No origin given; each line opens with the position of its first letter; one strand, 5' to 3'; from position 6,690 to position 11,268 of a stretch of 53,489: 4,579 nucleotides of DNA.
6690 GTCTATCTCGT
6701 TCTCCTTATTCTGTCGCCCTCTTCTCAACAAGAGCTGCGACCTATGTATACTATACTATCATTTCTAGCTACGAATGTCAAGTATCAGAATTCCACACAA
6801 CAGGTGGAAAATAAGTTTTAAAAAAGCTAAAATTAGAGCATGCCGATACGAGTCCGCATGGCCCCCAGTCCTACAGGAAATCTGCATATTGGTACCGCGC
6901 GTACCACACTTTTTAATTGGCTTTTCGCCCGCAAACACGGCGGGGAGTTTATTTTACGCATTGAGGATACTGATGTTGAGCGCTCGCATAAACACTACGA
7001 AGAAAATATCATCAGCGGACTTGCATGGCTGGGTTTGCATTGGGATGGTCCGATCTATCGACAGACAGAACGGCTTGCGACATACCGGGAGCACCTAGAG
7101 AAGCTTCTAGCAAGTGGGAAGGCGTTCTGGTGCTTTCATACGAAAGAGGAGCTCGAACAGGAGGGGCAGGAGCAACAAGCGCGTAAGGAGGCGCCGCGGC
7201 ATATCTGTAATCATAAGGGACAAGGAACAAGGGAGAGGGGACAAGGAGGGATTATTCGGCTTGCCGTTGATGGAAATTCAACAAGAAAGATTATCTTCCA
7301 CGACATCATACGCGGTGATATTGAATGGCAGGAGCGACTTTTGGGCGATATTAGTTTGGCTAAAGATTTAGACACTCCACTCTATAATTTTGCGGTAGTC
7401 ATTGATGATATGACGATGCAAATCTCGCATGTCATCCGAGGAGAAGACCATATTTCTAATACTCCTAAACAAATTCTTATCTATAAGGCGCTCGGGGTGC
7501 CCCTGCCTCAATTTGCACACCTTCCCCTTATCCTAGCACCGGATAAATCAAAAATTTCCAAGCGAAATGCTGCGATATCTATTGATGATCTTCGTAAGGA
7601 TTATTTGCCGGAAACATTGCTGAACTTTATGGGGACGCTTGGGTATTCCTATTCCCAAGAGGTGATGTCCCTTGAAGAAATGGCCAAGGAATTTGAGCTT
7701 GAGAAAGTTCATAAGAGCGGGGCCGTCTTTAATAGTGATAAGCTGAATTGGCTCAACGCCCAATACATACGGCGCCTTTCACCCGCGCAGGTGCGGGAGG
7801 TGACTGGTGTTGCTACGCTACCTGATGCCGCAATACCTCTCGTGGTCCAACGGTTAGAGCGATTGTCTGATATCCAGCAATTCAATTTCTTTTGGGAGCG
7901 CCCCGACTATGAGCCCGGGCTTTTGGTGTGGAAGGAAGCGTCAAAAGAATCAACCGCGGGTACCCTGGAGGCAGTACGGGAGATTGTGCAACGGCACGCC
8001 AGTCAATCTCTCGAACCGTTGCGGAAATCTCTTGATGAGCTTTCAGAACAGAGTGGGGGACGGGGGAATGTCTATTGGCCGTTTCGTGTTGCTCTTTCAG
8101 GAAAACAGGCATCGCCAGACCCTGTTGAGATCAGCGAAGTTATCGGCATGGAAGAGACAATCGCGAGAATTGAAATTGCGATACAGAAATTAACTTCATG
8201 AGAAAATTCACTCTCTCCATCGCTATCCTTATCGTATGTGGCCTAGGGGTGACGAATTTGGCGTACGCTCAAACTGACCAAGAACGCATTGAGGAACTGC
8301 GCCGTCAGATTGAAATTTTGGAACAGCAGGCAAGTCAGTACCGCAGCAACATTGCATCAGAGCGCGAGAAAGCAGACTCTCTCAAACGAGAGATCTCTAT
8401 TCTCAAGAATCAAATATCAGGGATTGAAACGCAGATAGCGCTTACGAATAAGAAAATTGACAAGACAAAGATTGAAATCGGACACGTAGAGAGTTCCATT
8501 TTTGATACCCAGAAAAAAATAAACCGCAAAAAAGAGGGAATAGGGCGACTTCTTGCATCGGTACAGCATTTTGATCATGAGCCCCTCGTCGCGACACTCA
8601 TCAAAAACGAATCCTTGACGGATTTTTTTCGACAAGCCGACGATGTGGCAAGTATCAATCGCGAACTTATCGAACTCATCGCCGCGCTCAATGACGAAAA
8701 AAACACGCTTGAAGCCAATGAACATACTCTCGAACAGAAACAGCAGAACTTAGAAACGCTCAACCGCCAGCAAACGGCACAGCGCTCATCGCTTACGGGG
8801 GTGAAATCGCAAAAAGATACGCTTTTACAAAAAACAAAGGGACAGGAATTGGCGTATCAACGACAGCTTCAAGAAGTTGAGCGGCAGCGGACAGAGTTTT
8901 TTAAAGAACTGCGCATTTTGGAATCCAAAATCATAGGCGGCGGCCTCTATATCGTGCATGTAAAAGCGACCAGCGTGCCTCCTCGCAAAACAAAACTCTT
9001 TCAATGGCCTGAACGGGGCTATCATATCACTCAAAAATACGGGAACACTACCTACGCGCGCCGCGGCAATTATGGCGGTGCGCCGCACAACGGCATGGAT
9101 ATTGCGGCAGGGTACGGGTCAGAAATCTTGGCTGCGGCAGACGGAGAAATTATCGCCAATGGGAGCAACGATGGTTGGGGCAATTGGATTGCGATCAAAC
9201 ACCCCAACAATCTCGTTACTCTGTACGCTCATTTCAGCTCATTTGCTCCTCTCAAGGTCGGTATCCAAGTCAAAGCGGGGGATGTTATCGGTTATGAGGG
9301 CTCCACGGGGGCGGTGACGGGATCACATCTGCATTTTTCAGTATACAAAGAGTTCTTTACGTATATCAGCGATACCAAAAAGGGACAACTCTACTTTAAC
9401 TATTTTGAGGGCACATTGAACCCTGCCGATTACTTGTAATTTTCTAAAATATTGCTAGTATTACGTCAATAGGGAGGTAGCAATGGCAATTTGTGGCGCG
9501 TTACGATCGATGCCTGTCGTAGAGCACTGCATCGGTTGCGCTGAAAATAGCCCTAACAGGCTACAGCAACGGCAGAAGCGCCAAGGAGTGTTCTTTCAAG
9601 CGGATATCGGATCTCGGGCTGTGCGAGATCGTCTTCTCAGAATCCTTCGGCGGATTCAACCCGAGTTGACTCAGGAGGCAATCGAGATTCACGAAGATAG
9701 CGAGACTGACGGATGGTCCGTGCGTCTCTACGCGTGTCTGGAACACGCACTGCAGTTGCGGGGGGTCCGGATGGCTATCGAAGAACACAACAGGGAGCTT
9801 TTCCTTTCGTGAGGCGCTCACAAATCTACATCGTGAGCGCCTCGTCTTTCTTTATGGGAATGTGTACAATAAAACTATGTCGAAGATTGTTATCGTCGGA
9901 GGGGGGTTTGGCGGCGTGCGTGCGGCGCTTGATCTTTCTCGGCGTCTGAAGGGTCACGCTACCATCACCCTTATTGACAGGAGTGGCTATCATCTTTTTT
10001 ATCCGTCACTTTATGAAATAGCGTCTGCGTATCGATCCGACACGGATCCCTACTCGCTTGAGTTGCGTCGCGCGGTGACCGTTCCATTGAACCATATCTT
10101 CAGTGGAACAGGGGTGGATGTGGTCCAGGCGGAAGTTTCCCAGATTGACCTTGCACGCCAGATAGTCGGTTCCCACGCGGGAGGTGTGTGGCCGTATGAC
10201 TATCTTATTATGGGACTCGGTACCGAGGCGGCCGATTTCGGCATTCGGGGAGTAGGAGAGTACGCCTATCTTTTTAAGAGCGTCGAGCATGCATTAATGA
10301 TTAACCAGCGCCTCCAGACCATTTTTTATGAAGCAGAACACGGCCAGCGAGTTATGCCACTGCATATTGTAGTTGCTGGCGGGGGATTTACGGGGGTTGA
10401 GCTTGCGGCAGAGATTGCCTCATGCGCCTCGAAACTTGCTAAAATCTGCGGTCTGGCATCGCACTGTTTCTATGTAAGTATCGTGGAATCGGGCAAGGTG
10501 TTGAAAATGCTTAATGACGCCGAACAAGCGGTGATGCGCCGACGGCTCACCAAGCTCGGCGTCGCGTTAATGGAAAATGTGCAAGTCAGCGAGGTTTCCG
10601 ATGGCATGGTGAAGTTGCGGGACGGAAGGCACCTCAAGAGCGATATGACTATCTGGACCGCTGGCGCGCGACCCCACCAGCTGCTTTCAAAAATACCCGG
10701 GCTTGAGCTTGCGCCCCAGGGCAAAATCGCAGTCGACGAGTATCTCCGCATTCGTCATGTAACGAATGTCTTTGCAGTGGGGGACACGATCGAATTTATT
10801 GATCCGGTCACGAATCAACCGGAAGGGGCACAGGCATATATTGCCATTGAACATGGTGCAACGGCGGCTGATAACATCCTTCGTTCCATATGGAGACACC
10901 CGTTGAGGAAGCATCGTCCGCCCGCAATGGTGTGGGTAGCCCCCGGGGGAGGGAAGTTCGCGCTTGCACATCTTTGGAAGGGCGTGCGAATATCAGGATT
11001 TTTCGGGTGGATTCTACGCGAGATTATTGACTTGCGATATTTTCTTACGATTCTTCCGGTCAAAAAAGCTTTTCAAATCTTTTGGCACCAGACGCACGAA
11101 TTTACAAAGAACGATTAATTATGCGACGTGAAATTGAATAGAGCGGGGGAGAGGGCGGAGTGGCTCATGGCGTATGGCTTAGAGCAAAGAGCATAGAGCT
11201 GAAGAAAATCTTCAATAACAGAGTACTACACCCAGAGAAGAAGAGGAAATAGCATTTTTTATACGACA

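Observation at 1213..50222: Two translation-initiation regimes: about a dozen dispersed, GC-richer, SD-led small-ORF cassettes in a genome whose core genes lack SD sites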

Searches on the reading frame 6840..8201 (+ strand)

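Call 6: search_protein_families(library=pfam, proteins=[window:6840-8201:+])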
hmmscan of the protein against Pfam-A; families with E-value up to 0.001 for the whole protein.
window:6840-8201:+ (453 aa): 2 families
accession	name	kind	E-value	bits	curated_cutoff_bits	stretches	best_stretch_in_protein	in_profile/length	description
PF00749.27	tRNA-synt_1c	-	8.9e-91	304.5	23.4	1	3-304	2-314/314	tRNA synthetases class I (E and Q), catalytic domain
PF19269.4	Anticodon_2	-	1.5e-19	71.3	23.6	1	313-448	19-141/141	Anticodon binding domain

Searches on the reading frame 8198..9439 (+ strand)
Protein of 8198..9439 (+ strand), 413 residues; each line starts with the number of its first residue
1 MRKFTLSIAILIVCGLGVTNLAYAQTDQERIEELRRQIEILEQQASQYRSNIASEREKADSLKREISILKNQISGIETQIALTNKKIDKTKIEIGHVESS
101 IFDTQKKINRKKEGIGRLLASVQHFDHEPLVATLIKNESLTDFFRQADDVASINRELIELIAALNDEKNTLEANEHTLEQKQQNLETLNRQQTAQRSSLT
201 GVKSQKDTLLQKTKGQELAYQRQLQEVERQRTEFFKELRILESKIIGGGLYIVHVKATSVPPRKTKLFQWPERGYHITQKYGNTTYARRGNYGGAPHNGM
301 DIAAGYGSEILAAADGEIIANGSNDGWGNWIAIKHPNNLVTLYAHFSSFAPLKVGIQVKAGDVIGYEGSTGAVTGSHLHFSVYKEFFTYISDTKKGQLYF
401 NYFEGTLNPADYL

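Call 6: search_protein_families(library=pfam, proteins=[window:8198-9439:+])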
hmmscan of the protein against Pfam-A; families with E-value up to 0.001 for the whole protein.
window:8198-9439:+ (413 aa): 3 families
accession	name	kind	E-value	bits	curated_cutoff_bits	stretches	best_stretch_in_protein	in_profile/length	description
PF01551.29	Peptidase_M23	-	2.1e-27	95.6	28.7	1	296-384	2-89/96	Peptidase family M23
PF05622.17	HOOK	-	0.00071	18.9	35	1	29-101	132-207/514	HOOK protein coiled-coil region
PF08614.16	ATG16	-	0.00083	20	33.7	0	25-79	119-173/200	Autophagy protein 16 (ATG16)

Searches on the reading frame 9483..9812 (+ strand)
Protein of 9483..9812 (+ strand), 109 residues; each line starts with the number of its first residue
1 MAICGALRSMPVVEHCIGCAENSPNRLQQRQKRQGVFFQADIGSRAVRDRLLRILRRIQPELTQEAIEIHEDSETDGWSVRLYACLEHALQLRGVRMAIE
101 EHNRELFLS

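Call 45: search_protein_families(library=pfam, max_evalue=0.05, proteins=[window:9483-9812:+])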
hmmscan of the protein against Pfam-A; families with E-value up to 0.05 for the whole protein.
window:9483-9812:+ (109 aa): 1 family
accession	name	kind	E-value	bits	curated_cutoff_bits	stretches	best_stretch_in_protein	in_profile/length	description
PF18718.6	CxC5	-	0.0079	16.8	26.9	1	10-45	7-42/117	CxC5 like cysteine cluster associated with KDZ transposases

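Call 46: search_protein_families(library=phrogs, max_evalue=0.05, proteins=[window:9483-9812:+])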
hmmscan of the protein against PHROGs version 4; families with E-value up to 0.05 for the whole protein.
window:9483-9812:+ (109 aa): 0 families

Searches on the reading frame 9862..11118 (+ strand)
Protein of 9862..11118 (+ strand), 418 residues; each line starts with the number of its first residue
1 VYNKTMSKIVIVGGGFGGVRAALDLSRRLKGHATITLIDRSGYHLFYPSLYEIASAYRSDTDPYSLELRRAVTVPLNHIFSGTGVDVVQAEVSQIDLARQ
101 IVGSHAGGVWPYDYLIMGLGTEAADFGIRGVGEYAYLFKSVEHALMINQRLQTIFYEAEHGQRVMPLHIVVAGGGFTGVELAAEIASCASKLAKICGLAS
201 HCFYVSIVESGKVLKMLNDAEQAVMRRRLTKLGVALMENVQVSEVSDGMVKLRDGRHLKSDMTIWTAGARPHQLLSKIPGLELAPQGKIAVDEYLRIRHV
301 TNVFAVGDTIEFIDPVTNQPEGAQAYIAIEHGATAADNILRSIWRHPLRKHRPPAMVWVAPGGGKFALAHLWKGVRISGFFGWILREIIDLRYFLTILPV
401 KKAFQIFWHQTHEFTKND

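Call 7: search_protein_families(library=pfam, proteins=[window:9862-11118:+])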
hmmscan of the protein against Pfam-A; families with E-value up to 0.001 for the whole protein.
window:9862-11118:+ (418 aa): 3 families
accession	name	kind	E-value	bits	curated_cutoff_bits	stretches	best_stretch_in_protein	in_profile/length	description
PF07992.20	Pyr_redox_2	-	1.7e-42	146.2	26.1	1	8-332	2-291/291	Pyridine nucleotide-disulphide oxidoreductase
PF00070.33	Pyr_redox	-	6.3e-08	33.5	22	1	168-247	1-68/82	Pyridine nucleotide-disulphide oxidoreductase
PF01266.30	DAO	-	0.00037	20.5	27.9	0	8-41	1-31/353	FAD dependent oxidoreductase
